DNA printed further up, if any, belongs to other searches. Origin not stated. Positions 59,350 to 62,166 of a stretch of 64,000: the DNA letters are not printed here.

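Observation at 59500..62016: Lon with a systematically dismantled ATPase but intact Ser-Lys protease dyad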

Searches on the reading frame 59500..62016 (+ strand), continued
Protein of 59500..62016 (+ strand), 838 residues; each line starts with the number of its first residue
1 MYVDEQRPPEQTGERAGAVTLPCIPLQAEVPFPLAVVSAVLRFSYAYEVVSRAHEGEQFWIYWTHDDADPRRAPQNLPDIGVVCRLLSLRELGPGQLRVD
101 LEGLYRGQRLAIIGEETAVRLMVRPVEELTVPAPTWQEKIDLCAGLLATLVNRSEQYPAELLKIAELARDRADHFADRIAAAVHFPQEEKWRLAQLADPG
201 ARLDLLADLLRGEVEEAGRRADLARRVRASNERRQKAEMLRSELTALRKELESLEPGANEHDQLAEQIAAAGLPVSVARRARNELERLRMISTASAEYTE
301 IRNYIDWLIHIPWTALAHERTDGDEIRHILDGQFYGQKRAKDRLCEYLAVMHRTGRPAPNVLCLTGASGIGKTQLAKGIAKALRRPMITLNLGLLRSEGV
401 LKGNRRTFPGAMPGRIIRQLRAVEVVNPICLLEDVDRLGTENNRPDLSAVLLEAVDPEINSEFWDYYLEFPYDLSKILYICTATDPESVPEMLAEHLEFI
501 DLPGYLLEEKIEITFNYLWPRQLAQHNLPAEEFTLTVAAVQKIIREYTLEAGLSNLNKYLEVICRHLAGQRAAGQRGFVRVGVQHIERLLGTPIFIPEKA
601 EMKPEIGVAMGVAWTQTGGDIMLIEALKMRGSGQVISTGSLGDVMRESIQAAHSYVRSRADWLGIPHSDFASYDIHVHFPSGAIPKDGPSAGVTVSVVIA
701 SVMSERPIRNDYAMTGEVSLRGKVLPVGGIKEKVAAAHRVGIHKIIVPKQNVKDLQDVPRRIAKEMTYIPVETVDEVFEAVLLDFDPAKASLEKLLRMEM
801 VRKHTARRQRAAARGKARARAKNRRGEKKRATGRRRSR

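Call 6: find_homologous_proteins(query=window:59500-62013:+, max_evalue=1e-50)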
Query window:59500-62013:+ (838 aa): 2031 proteins with E <= 1e-50 among 8000 candidates; the best 120 are listed.
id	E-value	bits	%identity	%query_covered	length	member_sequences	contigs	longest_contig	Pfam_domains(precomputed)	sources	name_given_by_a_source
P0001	0.0e+0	1880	100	100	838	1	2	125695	PF02190.23,PF05362.20,PF00004.36,PF22667.3,PF13191.13,PF13541.13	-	-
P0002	0.0e+0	1859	99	100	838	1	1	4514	PF02190.23,PF05362.20,PF00004.36,PF22667.3,PF13191.13,PF13541.13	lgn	-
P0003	0.0e+0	1572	84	98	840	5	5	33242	PF02190.23,PF05362.20,PF00004.36,PF22667.3,PF13541.13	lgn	-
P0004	0.0e+0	1564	84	97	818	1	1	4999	PF02190.23,PF05362.20,PF00004.36,PF22667.3,PF13541.13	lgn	-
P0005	0.0e+0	1556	83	99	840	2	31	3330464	PF02190.23,PF05362.20,PF00004.36,PF22667.3,PF13541.13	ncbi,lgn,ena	-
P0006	0.0e+0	1548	83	99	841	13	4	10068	PF02190.23,PF05362.20,PF00004.36,PF22667.3,PF13541.13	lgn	-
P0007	0.0e+0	1540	81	100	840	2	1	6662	PF02190.23,PF05362.20,PF00004.36,PF22667.3,PF13541.13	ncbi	-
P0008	0.0e+0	1538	81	100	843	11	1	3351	PF02190.23,PF05362.20,PF00004.36,PF22667.3,PF13541.13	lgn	-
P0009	0.0e+0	1448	79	95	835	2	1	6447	PF02190.23,PF05362.20,PF00004.36,PF22667.3,PF13541.13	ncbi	-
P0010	0.0e+0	1388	75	98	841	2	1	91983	PF02190.23,PF05362.20,PF00004.36,PF22667.3,PF13191.13,PF13541.13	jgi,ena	-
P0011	0.0e+0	1373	75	97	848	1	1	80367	PF02190.23,PF05362.20,PF00004.36,PF22667.3,PF07728.21,PF13191.13,PF13541.13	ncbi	ncbi:MAG: endopeptidase La [Candidatus Zixiibacteriota bacterium]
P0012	0.0e+0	1262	71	94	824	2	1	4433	PF02190.23,PF05362.20,PF00004.36,PF22667.3,PF07728.21,PF13191.13,PF13541.13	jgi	-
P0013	0.0e+0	1253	68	98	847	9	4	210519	PF02190.23,PF05362.20,PF00004.36,PF22667.3,PF13541.13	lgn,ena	-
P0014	0.0e+0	1234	68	99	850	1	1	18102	PF02190.23,PF05362.20,PF00004.36,PF22667.3,PF13191.13,PF13541.13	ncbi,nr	ncbi:MAG: AAA family ATPase [candidate division Zixibacteria bacterium]|nr:AAA family ATPase [candid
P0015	0.0e+0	1201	67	96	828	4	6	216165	PF02190.23,PF05362.20,PF00004.36,PF22667.3,PF13541.13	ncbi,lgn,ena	-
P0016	0.0e+0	1197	66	96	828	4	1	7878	PF02190.23,PF05362.20,PF00004.36,PF22667.3,PF13541.13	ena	-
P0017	0.0e+0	1192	66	97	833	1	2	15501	PF02190.23,PF05362.20,PF00004.36,PF22667.3,PF13541.13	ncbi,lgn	-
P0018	0.0e+0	1149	64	94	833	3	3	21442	PF02190.23,PF05362.20,PF00004.36,PF22667.3,PF13541.13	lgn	-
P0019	0.0e+0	1132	72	81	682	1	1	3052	PF05362.20,PF00004.36,PF13401.13,PF22667.3,PF07728.21,PF13191.13,PF13541.13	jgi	jgi:ATP-dependent Lon protease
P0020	0.0e+0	1105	62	95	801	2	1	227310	PF02190.23,PF05362.20,PF00004.36,PF22667.3,PF13541.13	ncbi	ncbi:MAG: endopeptidase La [Candidatus Zixiibacteriota bacterium]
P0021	0.0e+0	1097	61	96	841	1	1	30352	PF02190.23,PF05362.20,PF00004.36,PF22667.3,PF13541.13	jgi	jgi:ATP-dependent Lon protease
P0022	0.0e+0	1088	61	96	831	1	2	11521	PF02190.23,PF05362.20,PF00004.36,PF22667.3,PF07728.21,PF13541.13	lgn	-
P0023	0.0e+0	1087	61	97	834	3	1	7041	PF02190.23,PF05362.20,PF00004.36,PF22667.3,PF07728.21,PF13541.13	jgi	jgi:ATP-dependent Lon protease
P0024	0.0e+0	1085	60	97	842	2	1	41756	PF02190.23,PF05362.20,PF00004.36,PF22667.3,PF07728.21,PF13541.13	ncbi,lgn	-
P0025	0.0e+0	1084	62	96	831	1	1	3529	PF02190.23,PF05362.20,PF00004.36,PF22667.3,PF13541.13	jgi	jgi:ATP-dependent Lon protease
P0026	3.7e-255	867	50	100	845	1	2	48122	PF02190.23,PF05362.20,PF00004.36,PF22667.3,PF13541.13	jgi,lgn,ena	-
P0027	4.3e-254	864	50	97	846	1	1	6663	PF02190.23,PF05362.20,PF00004.36,PF22667.3,PF07728.21,PF13191.13,PF13541.13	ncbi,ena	-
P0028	1.0e-253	862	50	98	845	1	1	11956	PF02190.23,PF05362.20,PF00004.36,PF22667.3,PF07728.21,PF13541.13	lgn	-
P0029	2.0e-252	858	51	98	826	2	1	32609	PF02190.23,PF05362.20,PF00004.36,PF22667.3,PF07728.21,PF13541.13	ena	-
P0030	3.2e-252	857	49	99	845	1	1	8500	PF02190.23,PF05362.20,PF00004.36,PF22667.3,PF07728.21,PF13541.13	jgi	-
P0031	8.1e-252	856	52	92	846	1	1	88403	PF02190.23,PF05362.20,PF00004.36,PF22667.3,PF07728.21,PF13541.13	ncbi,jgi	jgi:ATP-dependent Lon protease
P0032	1.1e-251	856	50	98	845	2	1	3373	PF02190.23,PF05362.20,PF00004.36,PF22667.3,PF07728.21,PF13541.13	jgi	-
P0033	1.2e-246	839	49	95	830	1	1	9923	PF02190.23,PF05362.20,PF00004.36,PF22667.3,PF13541.13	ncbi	-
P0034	2.5e-243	828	48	98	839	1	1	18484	PF02190.23,PF05362.20,PF00004.36,PF22667.3,PF07728.21,PF13541.13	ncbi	-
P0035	3.6e-243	828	49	94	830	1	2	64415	PF02190.23,PF05362.20,PF00004.36,PF22667.3,PF13541.13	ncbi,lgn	-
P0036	4.8e-166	572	42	84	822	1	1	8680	PF02190.23,PF05362.20,PF00004.36,PF22667.3,PF07728.21,PF13541.13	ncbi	-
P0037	9.5e-165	568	40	91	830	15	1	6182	PF02190.23,PF05362.20,PF00004.36,PF22667.3,PF07728.21,PF13541.13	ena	-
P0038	9.7e-164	565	38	91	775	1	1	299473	PF02190.23,PF05362.20,PF00004.36,PF13401.13,PF22667.3,PF07728.21,PF13191.13,PF13541.13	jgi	jgi:ATP-dependent Lon protease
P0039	2.3e-163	564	38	91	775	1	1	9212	PF02190.23,PF05362.20,PF00004.36,PF13401.13,PF22667.3,PF07728.21,PF13191.13,PF13541.13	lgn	-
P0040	2.8e-163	563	38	92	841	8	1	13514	PF02190.23,PF05362.20,PF00004.36,PF22667.3,PF07728.21,PF13541.13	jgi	jgi:ATP-dependent Lon protease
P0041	2.2e-160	554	38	91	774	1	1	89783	PF02190.23,PF05362.20,PF00004.36,PF13401.13,PF03193.23,PF22667.3,PF07728.21,PF13191.13,PF13541.13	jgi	jgi:ATP-dependent Lon protease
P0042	4.0e-160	553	38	85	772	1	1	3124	PF07724.21,PF02190.23,PF05362.20,PF00004.36,PF22667.3,PF07728.21,PF20720.4,PF13191.13,PF13541.13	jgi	jgi:ATP-dependent Lon protease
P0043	5.5e-160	552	38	91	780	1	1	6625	PF07724.21,PF02190.23,PF05362.20,PF00004.36,PF13401.13,PF22667.3,PF07728.21,PF13191.13,PF13541.13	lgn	-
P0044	1.0e-159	551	38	91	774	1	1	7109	PF02190.23,PF05362.20,PF00004.36,PF13401.13,PF22667.3,PF07728.21,PF13191.13,PF13541.13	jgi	jgi:ATP-dependent Lon protease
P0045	1.2e-159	551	38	91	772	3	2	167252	PF02190.23,PF05362.20,PF00004.36,PF22667.3,PF07728.21,PF13541.13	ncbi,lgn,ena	-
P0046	1.3e-159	551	39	85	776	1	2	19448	PF02190.23,PF08298.18,PF05362.20,PF00004.36,PF13401.13,PF22667.3,PF07728.21,PF13191.13,PF13541.13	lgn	-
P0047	2.2e-159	550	38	91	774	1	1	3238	PF02190.23,PF05362.20,PF00004.36,PF13401.13,PF22667.3,PF07728.21,PF13191.13,PF13541.13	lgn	-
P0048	2.3e-159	550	39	91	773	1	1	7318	PF02190.23,PF05362.20,PF00004.36,PF13401.13,PF22667.3,PF07728.21,PF13191.13,PF13541.13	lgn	-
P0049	2.6e-159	550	38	91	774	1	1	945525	PF02190.23,PF05362.20,PF00004.36,PF22667.3,PF07728.21,PF13191.13,PF13541.13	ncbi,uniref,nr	ncbi:endopeptidase La [Aeribacillus alveayuensis]|uniref:Lon protease n=1 Tax=Aeribacillus alveayuen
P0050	2.8e-159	550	37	91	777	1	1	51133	PF02190.23,PF05362.20,PF00004.36,PF13401.13,PF22667.3,PF05496.19,PF07728.21,PF13191.13,PF13541.13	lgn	-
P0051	3.2e-159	550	38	91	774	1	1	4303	PF02190.23,PF05362.20,PF00004.36,PF13401.13,PF22667.3,PF07728.21,PF13191.13,PF13541.13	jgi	jgi:ATP-dependent Lon protease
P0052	3.7e-159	550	39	91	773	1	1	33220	PF02190.23,PF05362.20,PF00004.36,PF13401.13,PF22667.3,PF07728.21,PF13191.13,PF13541.13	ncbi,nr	ncbi:MAG: endopeptidase La [Bacillales bacterium]|nr:endopeptidase La [Bacillales bacterium]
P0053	3.7e-159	550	38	91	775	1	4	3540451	PF02190.23,PF05362.20,PF00004.36,PF13401.13,PF22667.3,PF07728.21,PF13191.13,PF13541.13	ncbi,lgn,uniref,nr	ncbi:endopeptidase La [Bacillus methanolicus]|uniref:endopeptidase La n=1 Tax=Bacillus methanolicus 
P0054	4.2e-159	549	37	91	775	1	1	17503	PF02190.23,PF05362.20,PF00004.36,PF13401.13,PF22667.3,PF07728.21,PF13191.13,PF13541.13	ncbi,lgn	-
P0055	4.4e-159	549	37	91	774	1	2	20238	PF02190.23,PF05362.20,PF00004.36,PF13401.13,PF22667.3,PF07728.21,PF13191.13,PF13541.13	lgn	-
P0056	4.7e-159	549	38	91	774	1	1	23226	PF02190.23,PF05362.20,PF00004.36,PF13401.13,PF22667.3,PF07728.21,PF13191.13,PF13541.13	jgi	jgi:ATP-dependent Lon protease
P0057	6.6e-159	549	38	91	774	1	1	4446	PF02190.23,PF05362.20,PF00004.36,PF13401.13,PF22667.3,PF07728.21,PF13191.13,PF13541.13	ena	-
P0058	6.6e-159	549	38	91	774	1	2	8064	PF02190.23,PF05362.20,PF00004.36,PF13401.13,PF22667.3,PF07728.21,PF13191.13,PF13541.13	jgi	jgi:ATP-dependent Lon protease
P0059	8.3e-159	549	37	91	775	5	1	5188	PF02190.23,PF05362.20,PF00004.36,PF13401.13,PF22667.3,PF07728.21,PF13191.13,PF13541.13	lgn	-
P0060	8.6e-159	548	37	91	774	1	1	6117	PF02190.23,PF05362.20,PF00004.36,PF13401.13,PF03193.23,PF22667.3,PF07728.21,PF13191.13,PF13541.13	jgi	jgi:ATP-dependent Lon protease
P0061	1.0e-158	548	37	91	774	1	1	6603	PF02190.23,PF05362.20,PF00004.36,PF13401.13,PF22667.3,PF07728.21,PF13191.13,PF13541.13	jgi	jgi:ATP-dependent Lon protease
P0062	1.4e-158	548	38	85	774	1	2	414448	PF02190.23,PF08298.18,PF05362.20,PF00004.36,PF13401.13,PF22667.3,PF07728.21,PF20720.4,PF13191.13,PF13541.13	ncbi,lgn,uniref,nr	ncbi:endopeptidase La [Fictibacillus sp. Mic-4]|uniref:endopeptidase La n=1 Tax=Fictibacillus TaxID=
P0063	1.6e-158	548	38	85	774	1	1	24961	PF02190.23,PF08298.18,PF05362.20,PF00004.36,PF13401.13,PF22667.3,PF07728.21,PF20720.4,PF13191.13,PF13541.13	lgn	-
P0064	1.6e-158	548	37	91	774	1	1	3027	PF02190.23,PF05362.20,PF00004.36,PF13401.13,PF22667.3,PF07728.21,PF13191.13,PF13541.13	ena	-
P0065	1.6e-158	548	38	91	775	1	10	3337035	PF02190.23,PF05362.20,PF00004.36,PF22667.3,PF07728.21,PF13191.13,PF13541.13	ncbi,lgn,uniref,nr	ncbi:endopeptidase La [Bacillus methanolicus]|uniref:Lon protease n=1 Tax=Bacillus methanolicus (str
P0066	1.8e-158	547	37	91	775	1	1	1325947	PF02190.23,PF05362.20,PF00004.36,PF13401.13,PF22667.3,PF07728.21,PF13191.13,PF13541.13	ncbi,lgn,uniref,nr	ncbi:ATP-dependent protease La [Bacillus methanolicus PB1]|uniref:Lon protease n=1 Tax=Bacillus meth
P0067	2.1e-158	547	37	91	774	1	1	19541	PF02190.23,PF05362.20,PF00004.36,PF13401.13,PF03193.23,PF22667.3,PF07728.21,PF13191.13,PF13541.13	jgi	jgi:ATP-dependent Lon protease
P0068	2.3e-158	547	37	91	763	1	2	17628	PF02190.23,PF05362.20,PF00004.36,PF13401.13,PF22667.3,PF07728.21,PF13191.13,PF13541.13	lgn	-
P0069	2.5e-158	547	37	91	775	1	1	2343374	PF02190.23,PF05362.20,PF00004.36,PF13401.13,PF22667.3,PF07728.21,PF13191.13,PF13541.13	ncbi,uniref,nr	ncbi:endopeptidase La [Bacillus methanolicus]|uniref:endopeptidase La n=1 Tax=Bacillus methanolicus 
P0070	2.5e-158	547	37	91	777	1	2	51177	PF02190.23,PF05362.20,PF00004.36,PF13401.13,PF22667.3,PF07728.21,PF13191.13,PF13541.13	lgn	-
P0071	3.5e-158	546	38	91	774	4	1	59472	PF07724.21,PF02190.23,PF05362.20,PF00004.36,PF13401.13,PF22667.3,PF07728.21,PF13191.13,PF13541.13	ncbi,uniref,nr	ncbi:endopeptidase La [Bacillus alveayuensis]|uniref:endopeptidase La n=1 Tax=Aeribacillus alveayuen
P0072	3.5e-158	546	39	91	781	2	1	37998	PF02190.23,PF08298.18,PF05362.20,PF00004.36,PF13401.13,PF22667.3,PF07728.21,PF13191.13,PF13541.13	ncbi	ncbi:MAG: endopeptidase La [Bacillota bacterium]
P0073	5.1e-158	546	39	85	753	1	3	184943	PF02190.23,PF05362.20,PF00004.36,PF13401.13,PF22667.3,PF07728.21,PF13191.13,PF13541.13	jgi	jgi:ATP-dependent Lon protease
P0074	6.7e-158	545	37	92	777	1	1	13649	PF02190.23,PF08298.18,PF05362.20,PF00004.36,PF22667.3,PF07728.21,PF13191.13,PF13541.13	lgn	-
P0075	1.4e-157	544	38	85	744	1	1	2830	PF02190.23,PF05362.20,PF00004.36,PF13401.13,PF22667.3,PF07728.21,PF13191.13,PF13541.13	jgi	jgi:ATP-dependent Lon protease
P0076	2.5e-157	544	38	85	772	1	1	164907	PF02190.23,PF05362.20,PF00004.36,PF22667.3,PF07728.21,PF20720.4,PF13191.13,PF13541.13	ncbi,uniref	ncbi:endopeptidase La [Fictibacillus iocasae]|uniref:Lon protease n=1 Tax=Fictibacillus iocasae TaxI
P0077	3.6e-157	543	38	85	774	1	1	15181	PF02190.23,PF08298.18,PF05362.20,PF00004.36,PF22667.3,PF07728.21,PF13191.13,PF13541.13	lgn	-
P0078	3.8e-157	543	37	91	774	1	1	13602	PF02190.23,PF05362.20,PF00004.36,PF13401.13,PF22667.3,PF07728.21,PF13191.13,PF13541.13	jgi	jgi:ATP-dependent Lon protease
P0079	4.4e-157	543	37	90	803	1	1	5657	PF07724.21,PF02190.23,PF08298.18,PF05362.20,PF00004.36,PF22667.3,PF07728.21,PF13541.13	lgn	-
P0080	5.4e-157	542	38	85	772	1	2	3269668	PF02190.23,PF05362.20,PF00004.36,PF22667.3,PF07728.21,PF20720.4,PF13191.13,PF13541.13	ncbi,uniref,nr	ncbi:endopeptidase La [Fictibacillus aquaticus]|uniref:Lon protease n=1 Tax=Fictibacillus aquaticus 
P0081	6.8e-157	542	37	91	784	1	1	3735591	PF02190.23,PF05362.20,PF00004.36,PF13401.13,PF22667.3,PF07728.21,PF13191.13,PF13541.13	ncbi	ncbi:endopeptidase La [Bacillota bacterium Lsc_1132]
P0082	7.4e-157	542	37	92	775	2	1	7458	PF02190.23,PF05362.20,PF00004.36,PF13401.13,PF22667.3,PF07728.21,PF13191.13,PF13541.13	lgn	-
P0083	1.0e-156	542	37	91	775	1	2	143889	PF02190.23,PF05362.20,PF00004.36,PF22667.3,PF05496.19,PF07728.21,PF13541.13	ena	-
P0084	1.2e-156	541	37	91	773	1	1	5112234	PF02190.23,PF05362.20,PF00004.36,PF13401.13,PF22667.3,PF07728.21,PF13541.13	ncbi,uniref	ncbi:endopeptidase La [Peribacillus sp. SCS-155]|uniref:endopeptidase La n=1 Tax=Peribacillus sedime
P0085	1.6e-156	541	38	92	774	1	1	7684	PF02190.23,PF05362.20,PF00004.36,PF03193.23,PF22667.3,PF07728.21,PF13541.13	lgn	-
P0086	1.8e-156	541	37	91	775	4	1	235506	PF02190.23,PF05362.20,PF00004.36,PF13401.13,PF22667.3,PF07728.21,PF13191.13,PF13541.13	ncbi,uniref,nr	ncbi:endopeptidase La [Neobacillus piezotolerans]|uniref:Lon protease n=1 Tax=Neobacillus piezotoler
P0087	2.5e-156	540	37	91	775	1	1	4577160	PF02190.23,PF05362.20,PF00004.36,PF13401.13,PF22667.3,PF07728.21,PF13191.13,PF13541.13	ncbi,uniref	ncbi:endopeptidase La [Neobacillus sp. SCS-31]|uniref:endopeptidase La n=1 Tax=Neobacillus oceani Ta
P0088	2.6e-156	540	37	91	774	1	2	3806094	PF02190.23,PF05362.20,PF00004.36,PF13401.13,PF03193.23,PF22667.3,PF07728.21,PF13541.13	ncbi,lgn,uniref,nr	ncbi:endopeptidase La [Bacillus aquiflavi]|uniref:Lon protease n=1 Tax=Bacillus aquiflavi TaxID=2672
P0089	3.3e-156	540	38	85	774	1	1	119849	PF02190.23,PF08298.18,PF05362.20,PF00004.36,PF22667.3,PF07728.21,PF13191.13,PF13541.13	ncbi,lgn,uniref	ncbi:endopeptidase La [Fictibacillus sp. NRS-1165]|uniref:endopeptidase La n=1 Tax=Fictibacillus sp.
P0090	3.5e-156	540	38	91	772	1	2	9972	PF02190.23,PF05362.20,PF00004.36,PF22667.3,PF07728.21,PF13541.13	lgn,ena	-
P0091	3.6e-156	540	38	91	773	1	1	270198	PF02190.23,PF05362.20,PF00004.36,PF13401.13,PF03193.23,PF22667.3,PF07728.21,PF13541.13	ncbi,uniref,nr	ncbi:endopeptidase La [Bacillus sp. V5-8f]|uniref:endopeptidase La n=1 Tax=Bacillus sp. V5-8f TaxID=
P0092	3.7e-156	540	37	93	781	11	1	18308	PF02190.23,PF05362.20,PF00004.36,PF22667.3,PF07728.21,PF13541.13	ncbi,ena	-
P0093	4.3e-156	540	35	92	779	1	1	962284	PF02190.23,PF05362.20,PF00004.36,PF13401.13,PF22667.3,PF07728.21,PF13191.13,PF13541.13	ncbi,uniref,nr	ncbi:endopeptidase La [Ammoniphilus oxalaticus]|uniref:Lon protease n=1 Tax=Ammoniphilus oxalaticus 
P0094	5.1e-156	539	38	84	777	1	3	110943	PF02190.23,PF05362.20,PF00004.36,PF22667.3,PF07728.21,PF13191.13,PF13541.13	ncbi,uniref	ncbi:endopeptidase La [Paenibacillus vulneris]|uniref:Lon protease n=1 Tax=Paenibacillus vulneris Ta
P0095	6.2e-156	539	37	90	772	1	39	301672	PF02190.23,PF05362.20,PF00004.36,PF22667.3,PF07728.21,PF13541.13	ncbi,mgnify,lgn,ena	mgnify:FL=1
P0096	6.7e-156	539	38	84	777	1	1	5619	PF02190.23,PF05362.20,PF00004.36,PF22667.3,PF07728.21,PF13191.13,PF13541.13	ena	-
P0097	7.2e-156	539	37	91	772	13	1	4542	PF02190.23,PF05362.20,PF00004.36,PF22667.3,PF07728.21,PF13541.13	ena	-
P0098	7.9e-156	539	37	92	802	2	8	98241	PF02190.23,PF05362.20,PF00004.36,PF13401.13,PF22667.3,PF07728.21,PF13191.13,PF13541.13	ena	-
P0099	8.1e-156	539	37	85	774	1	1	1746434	PF02190.23,PF08298.18,PF05362.20,PF00004.36,PF22667.3,PF07728.21,PF13541.13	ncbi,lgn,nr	ncbi:ATP-dependent proteinase. Serine peptidase. MEROPS family S16 [Bacillus sp. OV194]|nr:ATP-depen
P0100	8.4e-156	539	37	90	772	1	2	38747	PF02190.23,PF05362.20,PF00004.36,PF22667.3,PF07728.21,PF13541.13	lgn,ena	-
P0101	8.6e-156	539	37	85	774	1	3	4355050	PF02190.23,PF08298.18,PF05362.20,PF00004.36,PF22667.3,PF07728.21,PF13541.13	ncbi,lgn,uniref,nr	ncbi:endopeptidase La [Fictibacillus sp. WQ 8-8]|uniref:endopeptidase La n=1 Tax=unclassified Fictib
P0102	8.7e-156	539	37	90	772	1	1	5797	PF02190.23,PF05362.20,PF00004.36,PF22667.3,PF07728.21,PF13541.13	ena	-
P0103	8.7e-156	539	37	91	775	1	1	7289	PF02190.23,PF05362.20,PF00004.36,PF13401.13,PF22667.3,PF07728.21,PF13191.13,PF13541.13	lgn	-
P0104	9.0e-156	538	37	91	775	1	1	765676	PF02190.23,PF05362.20,PF00004.36,PF13401.13,PF22667.3,PF07728.21,PF13191.13,PF13541.13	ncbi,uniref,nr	ncbi:endopeptidase La [Bacillus sp. FJAT-27445]|uniref:endopeptidase La n=1 Tax=Bacillus sp. FJAT-27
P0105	1.1e-155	538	37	91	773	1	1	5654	PF07724.21,PF02190.23,PF05362.20,PF00004.36,PF13401.13,PF22667.3,PF05496.19,PF07728.21,PF13541.13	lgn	-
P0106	1.1e-155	538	38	84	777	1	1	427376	PF02190.23,PF05362.20,PF00004.36,PF22667.3,PF07728.21,PF13191.13,PF13541.13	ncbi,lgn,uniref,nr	ncbi:endopeptidase La [Paenibacillus sp. OAS669]|uniref:endopeptidase La n=1 Tax=Paenibacillus sp. O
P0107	1.3e-155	538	38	91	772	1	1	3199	PF02190.23,PF05362.20,PF00004.36,PF22667.3,PF07728.21,PF13541.13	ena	-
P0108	1.3e-155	538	37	90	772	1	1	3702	PF07724.21,PF02190.23,PF05362.20,PF00004.36,PF22667.3,PF07728.21,PF13541.13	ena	-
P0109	1.5e-155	538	38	84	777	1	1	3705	PF02190.23,PF05362.20,PF00004.36,PF22667.3,PF07728.21,PF13191.13,PF13541.13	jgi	-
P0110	1.8e-155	537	37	91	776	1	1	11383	PF02190.23,PF08298.18,PF05362.20,PF00004.36,PF22667.3,PF07728.21,PF13191.13,PF13541.13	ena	-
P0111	1.8e-155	537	38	85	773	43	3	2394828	PF02190.23,PF05362.20,PF00004.36,PF13401.13,PF22667.3,PF07728.21,PF13191.13,PF13541.13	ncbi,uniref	ncbi:endopeptidase La [Guptibacillus hwajinpoensis]|uniref:endopeptidase La n=1 Tax=Guptibacillus hw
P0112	1.9e-155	537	39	84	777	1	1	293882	PF07724.21,PF02190.23,PF05362.20,PF00004.36,PF13401.13,PF22667.3,PF07728.21,PF13541.13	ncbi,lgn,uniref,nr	ncbi:ATP-dependent Lon protease [Evansella caseinilytica]|uniref:Lon protease n=1 Tax=Evansella case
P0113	2.0e-155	537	38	85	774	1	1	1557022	PF02190.23,PF08298.18,PF05362.20,PF00004.36,PF22667.3,PF07728.21,PF13191.13,PF13541.13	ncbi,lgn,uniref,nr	ncbi:endopeptidase La [Fictibacillus terranigra]|uniref:Lon protease n=1 Tax=Fictibacillus terranigr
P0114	2.1e-155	537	37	91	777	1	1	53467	PF02190.23,PF08298.18,PF05362.20,PF00004.36,PF22667.3,PF07728.21,PF13191.13,PF13541.13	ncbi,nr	ncbi:endopeptidase La [Aliibacillus thermotolerans]|nr:endopeptidase La [Aliibacillus thermotolerans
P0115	2.1e-155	537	37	91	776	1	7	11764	PF02190.23,PF08298.18,PF05362.20,PF00004.36,PF22667.3,PF07728.21,PF13191.13,PF13541.13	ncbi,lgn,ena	-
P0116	2.1e-155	537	37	85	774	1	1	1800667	PF02190.23,PF08298.18,PF05362.20,PF00004.36,PF22667.3,PF07728.21,PF13541.13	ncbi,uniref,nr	ncbi:endopeptidase La [Fictibacillus sp. FJAT-27399]|uniref:endopeptidase La n=1 Tax=Fictibacillus s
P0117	2.6e-155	537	35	92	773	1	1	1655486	PF07724.21,PF02190.23,PF05362.20,PF00004.36,PF22667.3,PF07728.21,PF13541.13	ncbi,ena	-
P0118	2.7e-155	537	38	93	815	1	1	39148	PF02190.23,PF05362.20,PF00004.36,PF13401.13,PF22667.3,PF07728.21,PF13541.13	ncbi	-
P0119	2.8e-155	537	37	90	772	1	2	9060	PF07724.21,PF02190.23,PF05362.20,PF00004.36,PF22667.3,PF07728.21,PF13541.13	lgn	-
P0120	2.9e-155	537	37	90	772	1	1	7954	PF02190.23,PF05362.20,PF00004.36,PF22667.3,PF07728.21,PF13541.13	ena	-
